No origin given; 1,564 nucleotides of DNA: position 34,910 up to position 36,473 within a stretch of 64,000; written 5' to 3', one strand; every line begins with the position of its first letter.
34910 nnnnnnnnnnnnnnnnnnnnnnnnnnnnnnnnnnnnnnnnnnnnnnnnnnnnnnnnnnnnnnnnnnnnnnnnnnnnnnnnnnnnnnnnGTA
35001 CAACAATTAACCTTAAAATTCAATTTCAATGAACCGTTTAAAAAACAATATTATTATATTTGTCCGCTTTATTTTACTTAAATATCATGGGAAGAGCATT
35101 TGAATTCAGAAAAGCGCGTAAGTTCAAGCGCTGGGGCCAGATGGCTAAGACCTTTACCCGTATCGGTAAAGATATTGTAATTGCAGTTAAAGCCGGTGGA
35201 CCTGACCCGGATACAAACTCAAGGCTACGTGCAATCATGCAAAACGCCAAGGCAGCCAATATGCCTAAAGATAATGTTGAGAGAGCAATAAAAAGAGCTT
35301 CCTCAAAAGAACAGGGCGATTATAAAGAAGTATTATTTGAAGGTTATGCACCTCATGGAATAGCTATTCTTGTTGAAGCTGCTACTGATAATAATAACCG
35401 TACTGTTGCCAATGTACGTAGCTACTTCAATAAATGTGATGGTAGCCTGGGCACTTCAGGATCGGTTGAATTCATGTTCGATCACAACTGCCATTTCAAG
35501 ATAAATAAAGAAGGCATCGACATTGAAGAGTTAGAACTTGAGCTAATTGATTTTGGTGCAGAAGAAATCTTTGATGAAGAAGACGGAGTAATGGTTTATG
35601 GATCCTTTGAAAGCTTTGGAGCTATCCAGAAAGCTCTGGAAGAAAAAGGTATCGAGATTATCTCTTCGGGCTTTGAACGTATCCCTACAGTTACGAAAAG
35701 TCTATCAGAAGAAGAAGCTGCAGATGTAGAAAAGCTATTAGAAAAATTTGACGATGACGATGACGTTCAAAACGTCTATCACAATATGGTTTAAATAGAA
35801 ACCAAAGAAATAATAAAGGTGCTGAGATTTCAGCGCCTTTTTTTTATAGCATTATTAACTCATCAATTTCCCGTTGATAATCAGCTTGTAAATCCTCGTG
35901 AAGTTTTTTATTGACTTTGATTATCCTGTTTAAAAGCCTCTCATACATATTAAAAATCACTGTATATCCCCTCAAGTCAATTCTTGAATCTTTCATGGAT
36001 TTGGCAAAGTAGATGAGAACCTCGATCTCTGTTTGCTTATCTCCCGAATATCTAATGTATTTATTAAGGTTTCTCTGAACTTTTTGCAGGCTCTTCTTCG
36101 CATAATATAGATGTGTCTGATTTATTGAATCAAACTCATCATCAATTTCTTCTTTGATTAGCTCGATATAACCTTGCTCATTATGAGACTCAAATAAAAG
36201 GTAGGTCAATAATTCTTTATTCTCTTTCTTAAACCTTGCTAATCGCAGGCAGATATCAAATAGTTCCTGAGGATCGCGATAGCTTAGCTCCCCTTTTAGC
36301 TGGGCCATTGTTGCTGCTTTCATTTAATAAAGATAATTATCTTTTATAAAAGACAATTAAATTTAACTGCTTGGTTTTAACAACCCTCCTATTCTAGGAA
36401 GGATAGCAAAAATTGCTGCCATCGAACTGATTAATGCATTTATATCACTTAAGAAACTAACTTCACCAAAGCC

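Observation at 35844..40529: Giant 1388-aa multi-domain membrane protein with no recognisable catalytic or signalling motif, co-operonic with a 159-aa protein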

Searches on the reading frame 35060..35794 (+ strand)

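Call 6: search_protein_families(library=pfam, proteins=[window:35060-35794:+], max_evalue=0.1)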
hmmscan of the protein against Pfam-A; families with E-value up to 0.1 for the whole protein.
window:35060-35794:+ (244 aa): 2 families
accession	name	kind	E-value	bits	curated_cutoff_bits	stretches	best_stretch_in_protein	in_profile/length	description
PF01709.26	Transcrip_reg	-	2.4e-54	183.8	27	1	88-243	1-160/160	TACO1/YebC second and third domain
PF20772.2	TACO1_YebC_N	-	1.4e-27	96.4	36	1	13-82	2-72/73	TACO1/YebC protein N-terminal domain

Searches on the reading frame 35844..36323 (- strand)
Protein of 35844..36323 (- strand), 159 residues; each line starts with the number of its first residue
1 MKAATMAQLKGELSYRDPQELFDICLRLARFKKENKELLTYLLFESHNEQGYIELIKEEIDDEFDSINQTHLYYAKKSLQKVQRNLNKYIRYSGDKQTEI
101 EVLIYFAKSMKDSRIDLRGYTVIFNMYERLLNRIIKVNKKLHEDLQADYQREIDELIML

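Call 6: search_protein_families(library=pfam, proteins=[window:35844-36323:-], max_evalue=0.1)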
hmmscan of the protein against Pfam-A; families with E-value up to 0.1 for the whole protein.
window:35844-36323:- (159 aa): 2 families
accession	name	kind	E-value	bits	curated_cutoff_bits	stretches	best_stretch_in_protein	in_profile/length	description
PF09871.14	DUF2098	-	0.0025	18.6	25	1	51-103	17-69/94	Uncharacterized protein conserved in archaea (DUF2098)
PF16544.10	STAR_dimer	-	0.0089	16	26.3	1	105-144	8-47/53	Homodimerisation region of STAR domain protein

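Call 7: search_protein_families(library=ncbifam, proteins=[window:35844-36323:-], max_evalue=1)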
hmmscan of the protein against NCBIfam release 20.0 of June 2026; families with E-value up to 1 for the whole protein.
window:35844-36323:- (159 aa): 0 families
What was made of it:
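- Checked: The literal statement that the cytoplasmic block has no Walker, HK, GGDEF/EAL, HD or peptidase signature is also true at motif level: there are no Pfam or NCBIfam hits (calls 6, 7) and no GxxxxGK[ST].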

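Call 8: search_protein_families(library=padloc, proteins=[window:35844-36323:-], max_evalue=1)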
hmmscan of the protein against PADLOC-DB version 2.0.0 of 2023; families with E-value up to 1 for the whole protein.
window:35844-36323:- (159 aa): 2 families
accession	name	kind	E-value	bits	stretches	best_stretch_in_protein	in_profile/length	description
PDLC04251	PDC-M01B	-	0.0033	14.8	1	6-83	1-75/279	-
PDLC04754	PDC-M64B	-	0.049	11.9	0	19-65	32-78/131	-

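Call 15: find_homologous_proteins(query=window:35844-36323:-)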
Query window:35844-36323:- (159 aa): 8000 proteins with E <= 0.001 among 8000 candidates; the best 120 are listed.
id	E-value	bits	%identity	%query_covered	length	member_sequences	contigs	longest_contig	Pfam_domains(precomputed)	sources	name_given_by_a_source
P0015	2.1e-95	335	100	100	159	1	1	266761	-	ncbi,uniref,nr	ncbi:hypothetical protein [Marinigracilibium pacificum]|uniref:Uncharacterized protein n=1 Tax=Marin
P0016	3.0e-72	259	76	100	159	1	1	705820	-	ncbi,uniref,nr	ncbi:hypothetical protein OO013_09870 [Mangrovivirga sp. M17]|uniref:Uncharacterized protein n=1 Tax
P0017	3.1e-71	256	77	99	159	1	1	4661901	-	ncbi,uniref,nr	ncbi:hypothetical protein [Mangrovivirga cuniculi]|uniref:Uncharacterized protein n=1 Tax=Mangrovivi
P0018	4.2e-55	204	62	98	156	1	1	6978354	-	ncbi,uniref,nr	ncbi:hypothetical protein LVD17_23165 [Fulvivirga ulvae]|uniref:hypothetical protein n=1 Tax=Fulvivi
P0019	6.1e-55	203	62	98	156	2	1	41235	-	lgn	-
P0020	1.7e-54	202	60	98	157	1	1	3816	-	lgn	-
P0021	6.0e-53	197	61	98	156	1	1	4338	-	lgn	-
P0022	7.2e-53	197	61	98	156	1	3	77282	-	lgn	-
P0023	1.6e-52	196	61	98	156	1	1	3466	-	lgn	-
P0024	7.3e-52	193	62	98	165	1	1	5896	-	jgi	-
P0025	9.3e-52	193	60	98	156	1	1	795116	-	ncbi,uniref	ncbi:hypothetical protein [Ekhidna sp.]|uniref:hypothetical protein n=1 Tax=Ekhidna sp. TaxID=260808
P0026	1.7e-51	192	59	98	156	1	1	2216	-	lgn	-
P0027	1.9e-51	192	60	98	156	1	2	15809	-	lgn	-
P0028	2.9e-51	191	58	100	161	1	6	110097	-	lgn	-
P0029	6.5e-51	190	56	98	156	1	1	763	-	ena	-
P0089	5.3e-48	181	54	98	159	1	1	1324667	-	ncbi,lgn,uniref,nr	ncbi:hypothetical protein [Flagellimonas pacifica]|uniref:Uncharacterized protein n=1 Tax=Flagellimo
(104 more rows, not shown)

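Call 30: find_encoding_contigs(protein=P0018, flank=5000, max_places=1)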
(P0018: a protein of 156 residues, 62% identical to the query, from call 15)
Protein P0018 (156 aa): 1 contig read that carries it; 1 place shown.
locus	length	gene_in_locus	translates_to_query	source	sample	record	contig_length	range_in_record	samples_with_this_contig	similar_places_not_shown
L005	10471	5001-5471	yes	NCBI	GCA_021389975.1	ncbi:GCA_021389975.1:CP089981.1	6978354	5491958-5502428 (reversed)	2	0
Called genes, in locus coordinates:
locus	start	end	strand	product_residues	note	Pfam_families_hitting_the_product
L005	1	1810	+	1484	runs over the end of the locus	PF15902:Sortilin-Vps10 (faint), PF18962:Por_Secre_tail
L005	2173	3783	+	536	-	-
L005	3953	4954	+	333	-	PF00296:Bac_luciferase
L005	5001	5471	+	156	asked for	-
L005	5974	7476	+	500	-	-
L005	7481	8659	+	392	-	PF02666:PS_Dcarbxylase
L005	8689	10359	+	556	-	PF00264:Tyrosinase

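Call 31: find_encoding_contigs(protein=P0089, flank=5000, max_places=1)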
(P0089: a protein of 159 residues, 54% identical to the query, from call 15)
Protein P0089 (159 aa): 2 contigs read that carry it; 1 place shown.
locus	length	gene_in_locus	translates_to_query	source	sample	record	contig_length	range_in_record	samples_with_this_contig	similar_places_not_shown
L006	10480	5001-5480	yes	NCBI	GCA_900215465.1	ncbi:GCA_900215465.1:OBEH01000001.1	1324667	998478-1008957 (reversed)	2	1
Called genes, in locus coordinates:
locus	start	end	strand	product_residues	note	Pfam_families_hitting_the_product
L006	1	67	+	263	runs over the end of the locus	PF13490:zf-HC2 (weak), PF02985:HEAT (faint), PF13646:HEAT_2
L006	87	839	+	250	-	PF13349:DUF4097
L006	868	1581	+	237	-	-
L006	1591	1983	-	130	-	PF04241:DUF423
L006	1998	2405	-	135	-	PF09912:DUF2141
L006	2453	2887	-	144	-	-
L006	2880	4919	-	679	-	PF23381:Beta-prop_IFT122_1st (faint), PF25174:Beta-prop_THOC3 (faint), PF26549:Tricorn_N, PF07676:PD40 (weak), PF00930:DPPIV_N, PF26550:Tricorn_2nd (weak), PF26549:Tricorn_N, PF00326:Peptidase_S9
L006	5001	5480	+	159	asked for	-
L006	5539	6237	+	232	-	PF14329:DUF4386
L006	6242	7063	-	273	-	PF02535:Zip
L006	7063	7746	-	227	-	PF01047:MarR (faint), PF01325:Fe_dep_repress, PF02742:Fe_dep_repr_C, PF04023:FeoA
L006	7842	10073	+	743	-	PF13620:CarboxypepD_reg, PF13715:CarbopepD_reg_2, PF07715:Plug, PF00593:TonB_dep_Rec_b-barrel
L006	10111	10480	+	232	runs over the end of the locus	-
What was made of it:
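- The small family is far larger and Bacteroidota-wide, and lies beside unrelated genes in Fulvivirga and Flagellimonas (calls 15, 30, 31).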

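Call 32: find_encoding_contigs(protein=P0017, flank=7000, max_places=1)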
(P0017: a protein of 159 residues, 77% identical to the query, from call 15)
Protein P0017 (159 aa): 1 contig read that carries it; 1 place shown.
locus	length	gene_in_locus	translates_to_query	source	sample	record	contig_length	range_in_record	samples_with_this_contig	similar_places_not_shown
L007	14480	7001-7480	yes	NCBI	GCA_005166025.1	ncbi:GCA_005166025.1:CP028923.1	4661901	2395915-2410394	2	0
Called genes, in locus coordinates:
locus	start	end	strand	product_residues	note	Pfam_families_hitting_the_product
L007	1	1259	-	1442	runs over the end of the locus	PF00873:ACR_tran, PF02321:OEP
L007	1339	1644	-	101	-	PF20365:DUF6660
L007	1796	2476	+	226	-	PF01177:Asp_Glu_race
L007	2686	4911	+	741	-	-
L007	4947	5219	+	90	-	-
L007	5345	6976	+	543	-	-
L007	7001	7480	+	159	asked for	-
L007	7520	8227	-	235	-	PF20772:TACO1_YebC_N, PF01709:Transcrip_reg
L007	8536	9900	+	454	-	PF02321:OEP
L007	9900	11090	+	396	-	PF25917:BSH_RND, PF25973:BSH_CzcB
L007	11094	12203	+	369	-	PF00873:ACR_tran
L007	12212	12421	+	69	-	PF00873:ACR_tran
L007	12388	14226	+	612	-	PF00873:ACR_tran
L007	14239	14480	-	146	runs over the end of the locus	PF01814:Hemerythrin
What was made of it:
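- In Mangrovivirga cuniculi the orthologue is called as 741 + 90 + 543 aa (call 32). That assembly also splits an RND pump, so the error probably lies there (call 32).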

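Call 74: search_solved_structures(query=A7, max_evalue=10, show_alignments=1)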
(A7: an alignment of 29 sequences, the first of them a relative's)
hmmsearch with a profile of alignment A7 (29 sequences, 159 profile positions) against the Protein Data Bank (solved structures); distinct sequences matched with E-value up to 10: 2.
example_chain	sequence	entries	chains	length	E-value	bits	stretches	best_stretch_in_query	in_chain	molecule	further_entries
8t9n_A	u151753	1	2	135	0.087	15.9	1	27-67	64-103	Anti-sigma-I factor RsgI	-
4rwt_C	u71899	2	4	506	0.86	12.6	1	23-90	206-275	Leiomodin-2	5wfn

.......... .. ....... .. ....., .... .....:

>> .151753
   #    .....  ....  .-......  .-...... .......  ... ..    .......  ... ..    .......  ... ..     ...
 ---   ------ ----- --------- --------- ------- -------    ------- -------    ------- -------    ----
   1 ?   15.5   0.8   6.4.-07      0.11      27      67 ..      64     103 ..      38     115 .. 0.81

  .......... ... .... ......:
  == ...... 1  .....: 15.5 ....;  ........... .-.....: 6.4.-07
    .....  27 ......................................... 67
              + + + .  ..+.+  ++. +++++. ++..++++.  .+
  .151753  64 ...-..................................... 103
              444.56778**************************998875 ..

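Call 75: search_protein_families(library=phrogs, proteins=[window:35844-36323:-], max_evalue=0.1)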
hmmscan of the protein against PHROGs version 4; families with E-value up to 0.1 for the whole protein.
window:35844-36323:- (159 aa): 1 family
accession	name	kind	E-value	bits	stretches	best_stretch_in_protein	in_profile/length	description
phrog_17595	-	unknown function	0.0032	18.7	1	84-133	56-103/108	-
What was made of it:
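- Tried and rejected: Pfam, NCBIfam, PADLOC and PHROGs scans of the window proteins gave nothing usable (calls 6-8, 75).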
